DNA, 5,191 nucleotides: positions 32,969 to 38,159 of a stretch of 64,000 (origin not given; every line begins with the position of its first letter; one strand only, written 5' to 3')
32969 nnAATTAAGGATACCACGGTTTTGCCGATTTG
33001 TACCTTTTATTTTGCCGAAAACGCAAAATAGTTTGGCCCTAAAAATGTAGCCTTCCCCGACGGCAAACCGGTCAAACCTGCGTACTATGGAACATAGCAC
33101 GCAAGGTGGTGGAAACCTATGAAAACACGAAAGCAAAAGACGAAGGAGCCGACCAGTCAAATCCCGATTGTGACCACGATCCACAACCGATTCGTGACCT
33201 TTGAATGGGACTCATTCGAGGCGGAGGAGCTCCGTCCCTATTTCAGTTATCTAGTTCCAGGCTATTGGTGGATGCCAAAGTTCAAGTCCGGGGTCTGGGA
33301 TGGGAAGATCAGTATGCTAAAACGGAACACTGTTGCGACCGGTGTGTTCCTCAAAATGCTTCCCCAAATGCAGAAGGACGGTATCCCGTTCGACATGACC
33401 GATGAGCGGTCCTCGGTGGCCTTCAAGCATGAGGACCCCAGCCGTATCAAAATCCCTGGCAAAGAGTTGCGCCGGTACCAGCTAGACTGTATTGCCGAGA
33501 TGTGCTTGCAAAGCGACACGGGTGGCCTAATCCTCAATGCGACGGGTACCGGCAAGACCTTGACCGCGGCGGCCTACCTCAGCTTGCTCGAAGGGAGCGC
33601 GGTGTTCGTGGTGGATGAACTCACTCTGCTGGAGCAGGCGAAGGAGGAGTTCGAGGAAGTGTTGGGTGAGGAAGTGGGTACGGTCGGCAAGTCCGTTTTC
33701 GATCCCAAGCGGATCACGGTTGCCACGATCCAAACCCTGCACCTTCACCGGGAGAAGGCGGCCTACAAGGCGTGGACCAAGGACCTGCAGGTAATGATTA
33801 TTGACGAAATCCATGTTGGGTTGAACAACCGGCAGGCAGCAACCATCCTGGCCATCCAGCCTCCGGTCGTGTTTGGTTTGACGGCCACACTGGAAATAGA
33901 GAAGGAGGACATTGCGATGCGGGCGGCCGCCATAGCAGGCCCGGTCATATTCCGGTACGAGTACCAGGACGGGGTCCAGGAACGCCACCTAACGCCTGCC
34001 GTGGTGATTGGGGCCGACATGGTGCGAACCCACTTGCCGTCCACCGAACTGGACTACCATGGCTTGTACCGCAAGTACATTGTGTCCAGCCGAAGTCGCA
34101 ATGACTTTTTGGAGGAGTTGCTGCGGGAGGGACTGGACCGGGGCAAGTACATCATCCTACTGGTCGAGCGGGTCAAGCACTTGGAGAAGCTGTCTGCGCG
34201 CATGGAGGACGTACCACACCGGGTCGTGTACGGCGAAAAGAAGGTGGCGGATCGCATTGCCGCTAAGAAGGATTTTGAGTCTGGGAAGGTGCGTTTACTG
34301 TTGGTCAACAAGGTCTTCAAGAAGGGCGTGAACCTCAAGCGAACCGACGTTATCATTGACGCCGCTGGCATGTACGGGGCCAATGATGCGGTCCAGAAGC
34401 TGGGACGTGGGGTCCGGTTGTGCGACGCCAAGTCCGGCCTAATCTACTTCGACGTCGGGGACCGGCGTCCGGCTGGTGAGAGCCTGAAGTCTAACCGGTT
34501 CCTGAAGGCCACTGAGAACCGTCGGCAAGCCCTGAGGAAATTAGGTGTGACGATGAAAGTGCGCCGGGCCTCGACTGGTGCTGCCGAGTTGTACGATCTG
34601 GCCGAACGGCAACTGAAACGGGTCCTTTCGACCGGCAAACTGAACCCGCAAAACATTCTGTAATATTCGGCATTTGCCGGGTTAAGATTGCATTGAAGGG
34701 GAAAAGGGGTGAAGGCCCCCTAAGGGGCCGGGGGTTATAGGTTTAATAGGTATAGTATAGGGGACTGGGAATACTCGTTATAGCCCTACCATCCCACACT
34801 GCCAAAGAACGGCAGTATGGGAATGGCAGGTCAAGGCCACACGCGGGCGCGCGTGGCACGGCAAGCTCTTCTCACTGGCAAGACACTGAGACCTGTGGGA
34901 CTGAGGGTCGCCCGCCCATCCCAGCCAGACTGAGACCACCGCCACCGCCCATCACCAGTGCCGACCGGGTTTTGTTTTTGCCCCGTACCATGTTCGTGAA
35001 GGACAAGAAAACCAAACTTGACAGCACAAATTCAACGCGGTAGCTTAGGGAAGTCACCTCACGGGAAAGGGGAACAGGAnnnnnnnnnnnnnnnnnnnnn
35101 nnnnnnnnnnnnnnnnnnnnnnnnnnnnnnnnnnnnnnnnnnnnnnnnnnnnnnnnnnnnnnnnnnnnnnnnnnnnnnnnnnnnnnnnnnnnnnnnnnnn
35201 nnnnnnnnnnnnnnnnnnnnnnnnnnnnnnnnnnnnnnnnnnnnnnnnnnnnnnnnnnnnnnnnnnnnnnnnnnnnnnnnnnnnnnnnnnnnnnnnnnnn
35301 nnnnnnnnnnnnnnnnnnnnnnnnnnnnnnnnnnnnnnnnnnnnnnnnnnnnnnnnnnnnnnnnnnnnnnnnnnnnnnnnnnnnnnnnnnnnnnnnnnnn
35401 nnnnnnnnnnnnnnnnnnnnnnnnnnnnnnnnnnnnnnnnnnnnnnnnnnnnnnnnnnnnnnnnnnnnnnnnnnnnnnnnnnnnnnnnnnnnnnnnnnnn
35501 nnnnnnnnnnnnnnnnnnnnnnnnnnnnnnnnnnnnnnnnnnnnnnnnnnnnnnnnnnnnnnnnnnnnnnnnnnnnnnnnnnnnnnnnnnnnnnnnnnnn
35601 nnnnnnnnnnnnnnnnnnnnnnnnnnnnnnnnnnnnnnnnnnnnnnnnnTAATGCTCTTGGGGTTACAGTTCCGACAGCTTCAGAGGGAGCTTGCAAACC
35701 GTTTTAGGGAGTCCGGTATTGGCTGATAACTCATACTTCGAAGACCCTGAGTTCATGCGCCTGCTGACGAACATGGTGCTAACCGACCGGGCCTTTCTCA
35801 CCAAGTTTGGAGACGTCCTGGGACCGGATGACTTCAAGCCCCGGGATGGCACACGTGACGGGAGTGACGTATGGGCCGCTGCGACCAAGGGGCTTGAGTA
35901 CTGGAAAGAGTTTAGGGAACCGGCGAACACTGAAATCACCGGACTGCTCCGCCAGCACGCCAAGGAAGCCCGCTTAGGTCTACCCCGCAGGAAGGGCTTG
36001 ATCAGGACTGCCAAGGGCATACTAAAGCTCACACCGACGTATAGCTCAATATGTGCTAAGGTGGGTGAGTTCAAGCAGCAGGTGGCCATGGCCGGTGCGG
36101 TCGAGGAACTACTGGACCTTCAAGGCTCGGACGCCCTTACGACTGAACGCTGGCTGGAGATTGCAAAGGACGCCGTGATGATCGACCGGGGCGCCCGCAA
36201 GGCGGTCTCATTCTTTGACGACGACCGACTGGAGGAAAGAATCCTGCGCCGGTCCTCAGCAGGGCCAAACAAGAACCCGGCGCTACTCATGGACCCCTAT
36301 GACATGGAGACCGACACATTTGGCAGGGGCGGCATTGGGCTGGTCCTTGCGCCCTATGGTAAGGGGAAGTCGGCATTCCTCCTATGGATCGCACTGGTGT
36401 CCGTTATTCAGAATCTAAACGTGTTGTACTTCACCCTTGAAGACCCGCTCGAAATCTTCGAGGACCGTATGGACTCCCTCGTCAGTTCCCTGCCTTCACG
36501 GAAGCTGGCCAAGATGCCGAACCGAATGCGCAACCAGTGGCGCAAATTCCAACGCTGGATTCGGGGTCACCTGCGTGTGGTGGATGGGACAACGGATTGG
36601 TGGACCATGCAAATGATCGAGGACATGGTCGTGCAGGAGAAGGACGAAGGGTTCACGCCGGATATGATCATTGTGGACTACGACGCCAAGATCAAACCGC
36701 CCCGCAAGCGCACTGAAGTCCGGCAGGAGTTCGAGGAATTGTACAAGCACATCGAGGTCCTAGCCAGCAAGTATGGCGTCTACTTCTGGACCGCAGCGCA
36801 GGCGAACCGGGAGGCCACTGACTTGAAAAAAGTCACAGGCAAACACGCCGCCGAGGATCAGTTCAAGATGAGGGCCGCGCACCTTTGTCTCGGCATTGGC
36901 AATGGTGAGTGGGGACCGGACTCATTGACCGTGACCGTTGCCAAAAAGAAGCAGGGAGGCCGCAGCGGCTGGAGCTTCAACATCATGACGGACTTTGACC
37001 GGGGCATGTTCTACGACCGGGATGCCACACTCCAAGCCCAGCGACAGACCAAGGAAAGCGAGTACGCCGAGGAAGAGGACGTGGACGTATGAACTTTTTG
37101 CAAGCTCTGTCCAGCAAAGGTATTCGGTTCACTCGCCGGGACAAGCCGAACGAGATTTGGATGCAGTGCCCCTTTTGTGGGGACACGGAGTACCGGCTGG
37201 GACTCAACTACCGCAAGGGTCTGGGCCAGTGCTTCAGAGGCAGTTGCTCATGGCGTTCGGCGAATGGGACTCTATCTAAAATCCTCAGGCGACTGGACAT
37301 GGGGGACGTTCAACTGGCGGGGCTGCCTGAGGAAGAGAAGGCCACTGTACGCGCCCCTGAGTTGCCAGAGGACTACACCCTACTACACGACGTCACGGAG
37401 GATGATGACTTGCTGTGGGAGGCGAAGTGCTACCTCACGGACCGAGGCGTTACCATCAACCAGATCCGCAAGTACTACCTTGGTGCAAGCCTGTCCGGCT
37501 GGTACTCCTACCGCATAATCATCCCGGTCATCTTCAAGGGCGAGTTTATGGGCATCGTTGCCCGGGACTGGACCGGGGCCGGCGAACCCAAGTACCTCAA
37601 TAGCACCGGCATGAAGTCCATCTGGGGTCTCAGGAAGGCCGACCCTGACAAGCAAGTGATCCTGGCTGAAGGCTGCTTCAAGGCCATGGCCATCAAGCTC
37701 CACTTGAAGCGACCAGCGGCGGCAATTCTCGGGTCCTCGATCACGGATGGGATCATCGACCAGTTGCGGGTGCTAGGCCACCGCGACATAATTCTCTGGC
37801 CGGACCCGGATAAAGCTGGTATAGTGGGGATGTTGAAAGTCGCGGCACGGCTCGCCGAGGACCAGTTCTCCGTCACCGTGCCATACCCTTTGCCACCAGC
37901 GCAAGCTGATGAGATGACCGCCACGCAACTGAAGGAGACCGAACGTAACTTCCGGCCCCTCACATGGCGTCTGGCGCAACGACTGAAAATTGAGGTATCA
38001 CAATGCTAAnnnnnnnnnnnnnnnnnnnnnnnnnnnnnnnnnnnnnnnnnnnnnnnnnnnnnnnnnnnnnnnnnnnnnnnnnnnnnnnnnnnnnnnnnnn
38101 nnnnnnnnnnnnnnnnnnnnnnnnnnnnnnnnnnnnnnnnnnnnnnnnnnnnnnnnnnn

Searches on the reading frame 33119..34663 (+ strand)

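Call 21: search_protein_families(library=pfam, proteins=[window:33119-34663:+], max_evalue=0.001)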
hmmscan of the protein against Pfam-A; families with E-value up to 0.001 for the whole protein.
window:33119-34663:+ (514 aa): 6 families
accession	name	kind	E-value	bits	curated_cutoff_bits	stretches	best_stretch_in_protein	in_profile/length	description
PF04851.21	ResIII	-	3.3e-24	86.1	22.5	1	115-259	2-163/164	Type III restriction enzyme, res subunit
PF00271.37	Helicase_C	-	2.2e-10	41.2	23.5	1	329-434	4-109/110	Helicase conserved C-terminal domain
PF18766.7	SWI2_SNF2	-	2e-08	34.6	26.7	1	131-312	16-205/221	SWI2/SNF2 ATPase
PF00270.35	DEAD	-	4.1e-08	33.6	26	1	119-260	2-162/167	DEAD/DEAH box helicase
PF21241.2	UvsW_N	-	5.5e-08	33.6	25.3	1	34-71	20-57/81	DNA helicase UvsW, N-terminal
PF13604.12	AAA_30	-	0.00027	21.2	27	0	117-245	2-110/191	AAA domain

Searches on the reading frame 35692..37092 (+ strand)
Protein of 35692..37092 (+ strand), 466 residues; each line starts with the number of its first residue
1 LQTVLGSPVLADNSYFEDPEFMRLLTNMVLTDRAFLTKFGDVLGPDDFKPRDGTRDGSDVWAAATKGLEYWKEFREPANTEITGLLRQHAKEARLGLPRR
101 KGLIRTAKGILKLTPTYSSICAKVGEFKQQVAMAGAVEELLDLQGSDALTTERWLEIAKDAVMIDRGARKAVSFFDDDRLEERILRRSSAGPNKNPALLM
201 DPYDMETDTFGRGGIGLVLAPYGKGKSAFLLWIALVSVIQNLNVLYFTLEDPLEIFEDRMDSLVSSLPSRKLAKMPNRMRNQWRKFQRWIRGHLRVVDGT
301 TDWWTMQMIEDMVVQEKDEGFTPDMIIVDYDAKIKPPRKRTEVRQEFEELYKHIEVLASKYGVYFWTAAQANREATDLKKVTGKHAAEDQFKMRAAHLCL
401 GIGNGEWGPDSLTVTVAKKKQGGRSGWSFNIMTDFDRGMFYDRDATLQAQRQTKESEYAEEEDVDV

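Call 21: search_protein_families(library=pfam, proteins=[window:35692-37092:+], max_evalue=0.001)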
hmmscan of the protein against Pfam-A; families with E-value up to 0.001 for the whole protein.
window:35692-37092:+ (466 aa): 1 family
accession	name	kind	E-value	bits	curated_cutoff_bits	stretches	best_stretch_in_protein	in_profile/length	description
PF03796.21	DnaB_C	-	1.2e-07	31.8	27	1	204-376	10-183/255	DnaB-like helicase C terminal domain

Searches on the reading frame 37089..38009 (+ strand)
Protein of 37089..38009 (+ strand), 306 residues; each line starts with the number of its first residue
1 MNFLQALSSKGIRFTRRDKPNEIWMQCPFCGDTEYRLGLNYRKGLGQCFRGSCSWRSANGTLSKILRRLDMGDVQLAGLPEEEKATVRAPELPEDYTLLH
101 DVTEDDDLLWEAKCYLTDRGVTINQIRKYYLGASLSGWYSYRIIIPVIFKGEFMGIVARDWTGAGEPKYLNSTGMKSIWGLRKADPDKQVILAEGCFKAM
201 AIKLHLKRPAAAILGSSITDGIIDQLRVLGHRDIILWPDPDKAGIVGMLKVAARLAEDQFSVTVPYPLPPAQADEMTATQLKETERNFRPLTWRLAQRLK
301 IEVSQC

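Call 21: search_protein_families(library=pfam, proteins=[window:37089-38009:+], max_evalue=0.001)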
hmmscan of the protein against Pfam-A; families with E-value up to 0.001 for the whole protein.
window:37089-38009:+ (306 aa): 3 families
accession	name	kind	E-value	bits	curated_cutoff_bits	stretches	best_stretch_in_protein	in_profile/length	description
PF08275.17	DNAG_N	-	0.00013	22.5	26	0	139-173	75-110/128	DNA primase catalytic core, N-terminal domain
PF13155.12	Toprim_2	-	0.00031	21.5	22.1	1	191-264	1-75/88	Toprim-like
PF13662.12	Toprim_4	-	0.00083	20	25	0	189-264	2-83/85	Toprim domain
